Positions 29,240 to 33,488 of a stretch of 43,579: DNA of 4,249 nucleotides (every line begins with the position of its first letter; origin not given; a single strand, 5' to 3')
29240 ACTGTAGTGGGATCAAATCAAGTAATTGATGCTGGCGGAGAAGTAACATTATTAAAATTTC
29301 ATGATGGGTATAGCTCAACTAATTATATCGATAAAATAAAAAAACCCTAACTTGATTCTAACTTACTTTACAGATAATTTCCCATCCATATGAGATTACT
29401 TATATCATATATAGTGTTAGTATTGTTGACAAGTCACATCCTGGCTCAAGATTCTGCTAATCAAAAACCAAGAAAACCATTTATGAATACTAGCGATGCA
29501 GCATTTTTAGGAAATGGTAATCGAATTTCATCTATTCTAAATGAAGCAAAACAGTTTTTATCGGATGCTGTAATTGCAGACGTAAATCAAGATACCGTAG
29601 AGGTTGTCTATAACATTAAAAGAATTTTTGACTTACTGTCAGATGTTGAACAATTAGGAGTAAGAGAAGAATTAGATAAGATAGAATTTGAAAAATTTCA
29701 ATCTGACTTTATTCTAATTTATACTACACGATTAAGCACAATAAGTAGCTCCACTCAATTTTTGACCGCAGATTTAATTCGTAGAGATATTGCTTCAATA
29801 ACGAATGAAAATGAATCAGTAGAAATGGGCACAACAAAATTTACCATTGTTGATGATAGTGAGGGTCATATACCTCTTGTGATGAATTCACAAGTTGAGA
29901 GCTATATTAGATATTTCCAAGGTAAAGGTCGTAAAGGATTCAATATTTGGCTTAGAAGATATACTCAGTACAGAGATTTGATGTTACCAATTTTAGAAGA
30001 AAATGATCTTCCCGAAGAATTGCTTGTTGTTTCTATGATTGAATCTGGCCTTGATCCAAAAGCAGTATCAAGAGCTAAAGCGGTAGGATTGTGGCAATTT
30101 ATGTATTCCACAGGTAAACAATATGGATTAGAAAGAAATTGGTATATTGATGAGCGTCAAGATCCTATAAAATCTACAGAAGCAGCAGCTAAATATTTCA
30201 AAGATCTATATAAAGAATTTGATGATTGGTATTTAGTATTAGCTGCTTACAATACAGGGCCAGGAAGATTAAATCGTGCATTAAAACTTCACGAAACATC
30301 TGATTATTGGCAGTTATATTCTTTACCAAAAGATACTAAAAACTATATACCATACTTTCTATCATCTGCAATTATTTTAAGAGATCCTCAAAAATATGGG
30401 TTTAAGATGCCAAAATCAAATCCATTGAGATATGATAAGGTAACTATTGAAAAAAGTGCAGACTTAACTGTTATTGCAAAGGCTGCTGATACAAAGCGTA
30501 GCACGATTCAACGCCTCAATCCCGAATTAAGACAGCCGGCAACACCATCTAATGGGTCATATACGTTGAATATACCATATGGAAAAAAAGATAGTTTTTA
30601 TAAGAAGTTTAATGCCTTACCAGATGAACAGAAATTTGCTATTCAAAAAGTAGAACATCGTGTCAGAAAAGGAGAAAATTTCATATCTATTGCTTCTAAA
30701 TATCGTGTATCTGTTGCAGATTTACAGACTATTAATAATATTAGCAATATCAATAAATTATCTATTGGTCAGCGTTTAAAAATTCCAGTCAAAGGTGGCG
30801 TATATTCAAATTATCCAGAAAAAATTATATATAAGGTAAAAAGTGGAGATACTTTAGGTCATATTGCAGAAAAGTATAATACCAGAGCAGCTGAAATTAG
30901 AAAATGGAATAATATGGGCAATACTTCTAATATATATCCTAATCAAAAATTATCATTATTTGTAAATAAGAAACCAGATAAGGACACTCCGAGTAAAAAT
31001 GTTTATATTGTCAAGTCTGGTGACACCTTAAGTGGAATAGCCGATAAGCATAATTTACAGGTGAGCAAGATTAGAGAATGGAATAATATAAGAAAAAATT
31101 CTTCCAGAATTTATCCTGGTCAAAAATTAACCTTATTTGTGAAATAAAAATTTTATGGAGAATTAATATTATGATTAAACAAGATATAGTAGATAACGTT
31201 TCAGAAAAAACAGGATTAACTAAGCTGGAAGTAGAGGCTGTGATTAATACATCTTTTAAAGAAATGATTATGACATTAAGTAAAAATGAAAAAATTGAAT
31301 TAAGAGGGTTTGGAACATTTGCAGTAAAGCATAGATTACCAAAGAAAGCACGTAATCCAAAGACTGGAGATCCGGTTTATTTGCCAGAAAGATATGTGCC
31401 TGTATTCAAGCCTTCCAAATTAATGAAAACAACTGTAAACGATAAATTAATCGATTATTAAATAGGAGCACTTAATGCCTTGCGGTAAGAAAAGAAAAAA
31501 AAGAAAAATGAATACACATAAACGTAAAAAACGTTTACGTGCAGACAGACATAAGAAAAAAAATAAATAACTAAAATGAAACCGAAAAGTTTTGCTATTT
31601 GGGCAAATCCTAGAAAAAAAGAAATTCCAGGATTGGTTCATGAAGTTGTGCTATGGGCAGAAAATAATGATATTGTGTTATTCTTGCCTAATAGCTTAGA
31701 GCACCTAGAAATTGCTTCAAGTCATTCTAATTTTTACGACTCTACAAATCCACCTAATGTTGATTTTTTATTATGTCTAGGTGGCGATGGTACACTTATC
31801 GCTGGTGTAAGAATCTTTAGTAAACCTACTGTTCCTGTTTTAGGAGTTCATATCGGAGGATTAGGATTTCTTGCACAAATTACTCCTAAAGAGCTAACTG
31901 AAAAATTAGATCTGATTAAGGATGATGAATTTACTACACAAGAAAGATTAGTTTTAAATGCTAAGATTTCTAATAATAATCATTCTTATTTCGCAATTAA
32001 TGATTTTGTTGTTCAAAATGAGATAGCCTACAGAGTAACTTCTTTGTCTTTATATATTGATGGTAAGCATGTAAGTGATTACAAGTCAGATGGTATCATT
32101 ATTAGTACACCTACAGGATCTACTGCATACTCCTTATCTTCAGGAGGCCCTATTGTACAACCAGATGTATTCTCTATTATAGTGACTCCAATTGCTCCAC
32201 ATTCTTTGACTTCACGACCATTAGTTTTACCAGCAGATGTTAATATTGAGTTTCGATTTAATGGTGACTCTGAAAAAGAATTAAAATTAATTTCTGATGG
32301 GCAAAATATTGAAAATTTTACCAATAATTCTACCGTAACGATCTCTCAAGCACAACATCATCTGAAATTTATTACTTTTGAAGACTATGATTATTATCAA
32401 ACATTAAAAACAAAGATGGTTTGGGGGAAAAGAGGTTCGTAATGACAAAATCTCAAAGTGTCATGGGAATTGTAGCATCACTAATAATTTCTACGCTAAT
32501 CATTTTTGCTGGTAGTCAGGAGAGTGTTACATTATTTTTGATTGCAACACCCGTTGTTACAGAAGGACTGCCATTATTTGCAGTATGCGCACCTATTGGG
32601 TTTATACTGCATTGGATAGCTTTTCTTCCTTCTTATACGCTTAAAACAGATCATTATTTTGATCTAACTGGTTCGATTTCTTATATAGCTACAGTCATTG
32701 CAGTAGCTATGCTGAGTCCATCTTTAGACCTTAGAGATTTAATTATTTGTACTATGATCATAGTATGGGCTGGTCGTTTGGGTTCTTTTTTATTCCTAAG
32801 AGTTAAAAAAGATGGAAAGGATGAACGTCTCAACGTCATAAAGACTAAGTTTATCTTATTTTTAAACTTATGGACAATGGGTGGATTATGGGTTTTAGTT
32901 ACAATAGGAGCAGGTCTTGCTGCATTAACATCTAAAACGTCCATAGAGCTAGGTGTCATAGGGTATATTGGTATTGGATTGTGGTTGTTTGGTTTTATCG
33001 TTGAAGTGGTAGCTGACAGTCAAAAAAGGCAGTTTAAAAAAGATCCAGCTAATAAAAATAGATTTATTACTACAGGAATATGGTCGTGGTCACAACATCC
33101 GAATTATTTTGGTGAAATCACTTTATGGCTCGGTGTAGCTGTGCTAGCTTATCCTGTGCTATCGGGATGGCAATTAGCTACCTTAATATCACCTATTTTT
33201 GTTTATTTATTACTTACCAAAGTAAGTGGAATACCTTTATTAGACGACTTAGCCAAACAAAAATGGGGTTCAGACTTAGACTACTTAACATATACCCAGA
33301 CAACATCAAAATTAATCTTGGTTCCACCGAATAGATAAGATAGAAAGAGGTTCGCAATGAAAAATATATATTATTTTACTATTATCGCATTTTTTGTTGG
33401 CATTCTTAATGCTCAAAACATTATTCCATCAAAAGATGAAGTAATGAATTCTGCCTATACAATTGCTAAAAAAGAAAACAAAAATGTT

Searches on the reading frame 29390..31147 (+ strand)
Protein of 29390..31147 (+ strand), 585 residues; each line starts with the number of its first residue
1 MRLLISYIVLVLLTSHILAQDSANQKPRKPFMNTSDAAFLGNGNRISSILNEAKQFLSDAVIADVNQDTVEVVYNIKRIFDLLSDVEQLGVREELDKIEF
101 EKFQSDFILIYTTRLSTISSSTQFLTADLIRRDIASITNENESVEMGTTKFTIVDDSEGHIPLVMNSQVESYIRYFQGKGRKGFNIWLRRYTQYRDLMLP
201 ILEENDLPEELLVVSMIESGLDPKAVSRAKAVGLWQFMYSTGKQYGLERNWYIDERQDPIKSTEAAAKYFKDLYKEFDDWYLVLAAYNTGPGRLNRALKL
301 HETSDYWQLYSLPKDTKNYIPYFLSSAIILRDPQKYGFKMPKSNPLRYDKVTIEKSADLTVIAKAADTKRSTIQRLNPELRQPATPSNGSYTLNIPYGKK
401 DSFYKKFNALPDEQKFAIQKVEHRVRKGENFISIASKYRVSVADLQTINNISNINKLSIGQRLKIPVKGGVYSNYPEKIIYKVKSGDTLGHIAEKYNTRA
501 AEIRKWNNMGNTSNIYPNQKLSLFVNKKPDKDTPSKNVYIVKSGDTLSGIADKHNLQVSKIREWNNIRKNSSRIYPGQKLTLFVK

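Call 81: search_protein_families(library=pfam, proteins=[window:29390-31147:+], max_evalue=0.00001)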
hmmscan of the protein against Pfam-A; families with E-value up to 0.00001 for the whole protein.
window:29390-31147:+ (585 aa): 5 families
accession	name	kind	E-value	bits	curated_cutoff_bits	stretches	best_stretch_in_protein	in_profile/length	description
PF01476.26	LysM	-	1.2e-44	150.4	20.9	3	539-582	1-42/43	LysM domain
PF01464.25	SLT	-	1.5e-30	105.6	21.3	1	205-308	11-115/117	Transglycosylase SLT domain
PF23473.1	LysM3_LYK4_5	-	1.1e-10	41.9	29.3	0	539-576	5-40/48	LYK4/5 LysM3 domain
PF23577.1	LysM_RLK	-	9.1e-09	35.7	27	0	481-511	3-33/44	LysM domain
PF23446.1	LysM1_NFP_LYK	-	1.8e-08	35.5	36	0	430-468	17-56/60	NFP/LYK LysM1 domain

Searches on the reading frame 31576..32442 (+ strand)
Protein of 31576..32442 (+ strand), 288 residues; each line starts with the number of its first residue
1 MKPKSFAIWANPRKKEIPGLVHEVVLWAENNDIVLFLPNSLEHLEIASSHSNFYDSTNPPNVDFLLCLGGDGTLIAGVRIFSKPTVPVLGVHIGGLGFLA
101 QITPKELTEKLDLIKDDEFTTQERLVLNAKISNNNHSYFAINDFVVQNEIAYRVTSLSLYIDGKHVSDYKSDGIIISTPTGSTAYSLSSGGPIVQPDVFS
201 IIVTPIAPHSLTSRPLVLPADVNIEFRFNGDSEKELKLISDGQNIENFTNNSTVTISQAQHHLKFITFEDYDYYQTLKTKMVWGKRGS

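Call 81: search_protein_families(library=pfam, proteins=[window:31576-32442:+], max_evalue=0.00001)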
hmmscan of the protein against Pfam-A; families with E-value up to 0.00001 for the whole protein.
window:31576-32442:+ (288 aa): 2 families
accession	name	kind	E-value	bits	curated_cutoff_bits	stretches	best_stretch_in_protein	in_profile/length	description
PF20143.4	NAD_kinase_C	-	1.1e-32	112.8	23.7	1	142-267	2-125/126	ATP-NAD kinase C-terminal domain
PF01513.26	NAD_kinase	-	2.3e-13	51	25.5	1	7-118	2-129/130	ATP-NAD kinase N-terminal domain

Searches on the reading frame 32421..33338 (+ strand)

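Call 81: search_protein_families(library=pfam, proteins=[window:32421-33338:+], max_evalue=0.00001)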
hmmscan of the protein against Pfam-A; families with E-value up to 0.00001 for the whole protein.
window:32421-33338:+ (305 aa): 3 families
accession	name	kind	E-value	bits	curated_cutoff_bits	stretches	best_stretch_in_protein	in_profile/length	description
PF06966.17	DUF1295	-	1.2e-54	185.7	20.4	1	68-295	2-235/235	Protein of unknown function (DUF1295)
PF02544.21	Steroid_dh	-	6.5e-08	33.1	22.6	1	182-244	43-105/150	3-oxo-5-alpha-steroid 4-dehydrogenase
PF04140.19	ICMT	-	1.1e-06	29.4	24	1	212-265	32-82/95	Isoprenylcysteine carboxyl methyltransferase (ICMT) family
